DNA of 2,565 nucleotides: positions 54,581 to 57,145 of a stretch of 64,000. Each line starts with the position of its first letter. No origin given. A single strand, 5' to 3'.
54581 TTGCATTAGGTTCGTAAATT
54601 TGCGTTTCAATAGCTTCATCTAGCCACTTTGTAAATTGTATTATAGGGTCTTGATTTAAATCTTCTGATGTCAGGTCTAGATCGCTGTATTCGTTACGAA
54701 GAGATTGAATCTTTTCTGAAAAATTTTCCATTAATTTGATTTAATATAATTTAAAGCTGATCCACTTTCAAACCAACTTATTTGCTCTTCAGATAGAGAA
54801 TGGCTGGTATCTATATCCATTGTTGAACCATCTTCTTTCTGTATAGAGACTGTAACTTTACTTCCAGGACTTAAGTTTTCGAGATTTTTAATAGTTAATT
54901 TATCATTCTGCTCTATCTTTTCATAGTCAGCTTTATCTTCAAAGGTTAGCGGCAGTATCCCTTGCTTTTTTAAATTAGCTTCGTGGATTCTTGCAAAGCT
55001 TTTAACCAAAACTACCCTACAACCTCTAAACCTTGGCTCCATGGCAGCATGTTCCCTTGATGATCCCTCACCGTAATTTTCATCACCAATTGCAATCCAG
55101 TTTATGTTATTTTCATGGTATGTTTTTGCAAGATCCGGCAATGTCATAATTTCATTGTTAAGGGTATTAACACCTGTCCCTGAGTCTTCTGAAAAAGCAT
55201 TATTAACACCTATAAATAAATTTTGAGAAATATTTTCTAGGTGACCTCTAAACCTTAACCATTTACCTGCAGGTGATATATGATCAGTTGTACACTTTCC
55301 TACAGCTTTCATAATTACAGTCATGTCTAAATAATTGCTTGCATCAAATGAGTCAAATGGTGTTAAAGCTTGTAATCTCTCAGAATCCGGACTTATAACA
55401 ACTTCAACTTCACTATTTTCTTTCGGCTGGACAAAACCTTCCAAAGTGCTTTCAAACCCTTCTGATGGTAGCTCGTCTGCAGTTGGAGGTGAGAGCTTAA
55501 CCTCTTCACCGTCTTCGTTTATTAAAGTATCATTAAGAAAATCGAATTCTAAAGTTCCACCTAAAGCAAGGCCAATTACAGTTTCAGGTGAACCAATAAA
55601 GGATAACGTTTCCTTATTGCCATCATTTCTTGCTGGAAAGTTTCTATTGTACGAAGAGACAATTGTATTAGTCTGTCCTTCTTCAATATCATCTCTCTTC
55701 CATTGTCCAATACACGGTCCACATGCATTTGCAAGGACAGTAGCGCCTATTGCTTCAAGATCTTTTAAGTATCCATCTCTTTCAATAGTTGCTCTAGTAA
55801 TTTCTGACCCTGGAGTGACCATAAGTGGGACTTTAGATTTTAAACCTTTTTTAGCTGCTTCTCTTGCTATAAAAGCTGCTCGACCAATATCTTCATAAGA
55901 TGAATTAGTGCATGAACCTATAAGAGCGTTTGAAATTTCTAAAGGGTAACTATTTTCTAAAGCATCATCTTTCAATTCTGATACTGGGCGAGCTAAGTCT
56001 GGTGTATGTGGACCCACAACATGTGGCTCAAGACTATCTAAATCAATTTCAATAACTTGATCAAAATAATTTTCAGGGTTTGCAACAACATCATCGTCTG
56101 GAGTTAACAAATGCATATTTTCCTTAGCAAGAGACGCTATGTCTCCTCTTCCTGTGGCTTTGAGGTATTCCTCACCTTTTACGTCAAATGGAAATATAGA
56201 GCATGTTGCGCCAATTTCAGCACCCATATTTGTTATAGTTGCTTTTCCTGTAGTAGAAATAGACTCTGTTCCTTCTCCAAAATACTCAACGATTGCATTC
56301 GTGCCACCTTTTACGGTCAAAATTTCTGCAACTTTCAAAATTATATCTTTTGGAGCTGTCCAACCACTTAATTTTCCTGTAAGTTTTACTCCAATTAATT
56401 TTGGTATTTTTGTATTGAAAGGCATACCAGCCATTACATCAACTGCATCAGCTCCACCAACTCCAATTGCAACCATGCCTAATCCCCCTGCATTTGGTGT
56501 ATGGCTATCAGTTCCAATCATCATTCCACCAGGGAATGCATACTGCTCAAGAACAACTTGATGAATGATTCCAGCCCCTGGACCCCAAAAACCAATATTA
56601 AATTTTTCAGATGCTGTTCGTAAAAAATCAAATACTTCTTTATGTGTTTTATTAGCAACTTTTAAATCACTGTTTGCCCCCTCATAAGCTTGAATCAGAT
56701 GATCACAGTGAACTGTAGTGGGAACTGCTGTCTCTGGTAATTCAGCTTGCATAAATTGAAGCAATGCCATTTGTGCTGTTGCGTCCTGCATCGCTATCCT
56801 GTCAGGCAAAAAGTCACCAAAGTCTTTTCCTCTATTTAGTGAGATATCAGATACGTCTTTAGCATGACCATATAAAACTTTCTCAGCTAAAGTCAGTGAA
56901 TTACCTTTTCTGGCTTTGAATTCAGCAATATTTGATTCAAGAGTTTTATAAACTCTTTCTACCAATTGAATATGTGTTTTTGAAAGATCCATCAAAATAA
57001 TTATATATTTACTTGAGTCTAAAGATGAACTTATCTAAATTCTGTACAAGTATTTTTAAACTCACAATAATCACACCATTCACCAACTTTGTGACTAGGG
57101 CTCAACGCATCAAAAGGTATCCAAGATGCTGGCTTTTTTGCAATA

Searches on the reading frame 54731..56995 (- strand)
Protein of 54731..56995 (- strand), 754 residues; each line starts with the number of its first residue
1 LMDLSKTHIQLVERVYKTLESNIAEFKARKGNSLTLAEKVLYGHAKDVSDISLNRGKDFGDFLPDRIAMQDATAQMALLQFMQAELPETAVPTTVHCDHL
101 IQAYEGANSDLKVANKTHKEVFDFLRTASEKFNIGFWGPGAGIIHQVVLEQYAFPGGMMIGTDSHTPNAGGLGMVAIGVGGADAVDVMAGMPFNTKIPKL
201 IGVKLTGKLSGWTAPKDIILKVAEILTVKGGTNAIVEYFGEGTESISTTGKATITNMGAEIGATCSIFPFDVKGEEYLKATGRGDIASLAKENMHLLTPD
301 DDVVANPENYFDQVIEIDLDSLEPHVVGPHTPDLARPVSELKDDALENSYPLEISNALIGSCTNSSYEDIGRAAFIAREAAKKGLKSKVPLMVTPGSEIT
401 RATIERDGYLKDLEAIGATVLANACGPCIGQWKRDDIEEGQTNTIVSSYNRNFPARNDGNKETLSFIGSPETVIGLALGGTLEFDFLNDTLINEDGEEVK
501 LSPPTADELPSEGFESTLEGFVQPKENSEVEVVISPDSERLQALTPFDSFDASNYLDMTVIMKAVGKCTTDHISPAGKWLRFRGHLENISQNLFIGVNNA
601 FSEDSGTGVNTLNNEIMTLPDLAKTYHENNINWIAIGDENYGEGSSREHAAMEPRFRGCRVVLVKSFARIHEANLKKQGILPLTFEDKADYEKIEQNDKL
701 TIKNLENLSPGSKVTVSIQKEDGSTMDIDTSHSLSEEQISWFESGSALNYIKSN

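Call 4: search_protein_families(library=ncbifam, proteins=[window:54731-56995:-])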
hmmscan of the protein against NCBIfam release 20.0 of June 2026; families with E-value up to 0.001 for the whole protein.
window:54731-56995:- (754 aa): 26 families (the best 25 are shown)
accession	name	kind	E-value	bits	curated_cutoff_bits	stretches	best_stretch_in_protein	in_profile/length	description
TIGR01340.1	aconitase_mito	equivalog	0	1045.1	825.35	1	16-751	1-745/745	aconitate hydratase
NF005558.0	PRK07229.1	equivalog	7.4e-248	824.3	612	1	33-753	2-643/647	aconitate hydratase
TIGR01342.1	acon_putative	hypoth_equivalog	3.3e-125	418.8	719.15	1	35-753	1-647/655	putative aconitate hydratase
NF006757.0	PRK09277.1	subfamily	2e-100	336.8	686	2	85-578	116-677/888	aconitate hydratase AcnA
NF009520.0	PRK12881.1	subfamily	1.9e-95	320.4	905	2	63-502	81-580/893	aconitate hydratase AcnA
TIGR01341.1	aconitase_1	equivalog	1.5e-85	287.6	945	3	108-344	126-375/876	aconitate hydratase AcnA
TIGR02333.1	2met_isocit_dHY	equivalog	6.8e-70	236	1419.85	2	112-530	138-581/858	Fe/S-dependent 2-methylisocitrate dehydratase AcnD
NF001614.1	PRK00402.1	subfamily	9.7e-70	235.3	385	1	35-482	2-411/415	aconitase/3-isopropylmalate dehydratase large subunit family protein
TIGR02086.1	IPMI_arch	subfamily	3.1e-63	213.9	410.15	1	64-482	26-406/411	3-isopropylmalate dehydratase/homoaconitate hydratase family large subunit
TIGR01343.1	hacA_fam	subfamily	9.2e-63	212.2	385.7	1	61-481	22-407/412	homoaconitate hydratase family protein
NF009116.0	PRK12466.1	subfamily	3.9e-50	170.8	531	2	65-340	30-305/472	3-isopropylmalate dehydratase large subunit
TIGR02083.1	LEU2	equivalog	1.1e-49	169.5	610.65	1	35-481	2-412/419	3-isopropylmalate dehydratase large subunit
NF004016.0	PRK05478.1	subfamily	1.1e-46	159.4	510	2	73-339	37-302/468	3-isopropylmalate dehydratase large subunit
NF040615.1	HacA_Meth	equivalog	5.4e-46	157.1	550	1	131-480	84-413/419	homoaconitase large subunit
TIGR00139.1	h_aconitase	equivalog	1.6e-43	149.1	529.9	1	35-482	3-451/709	homoaconitase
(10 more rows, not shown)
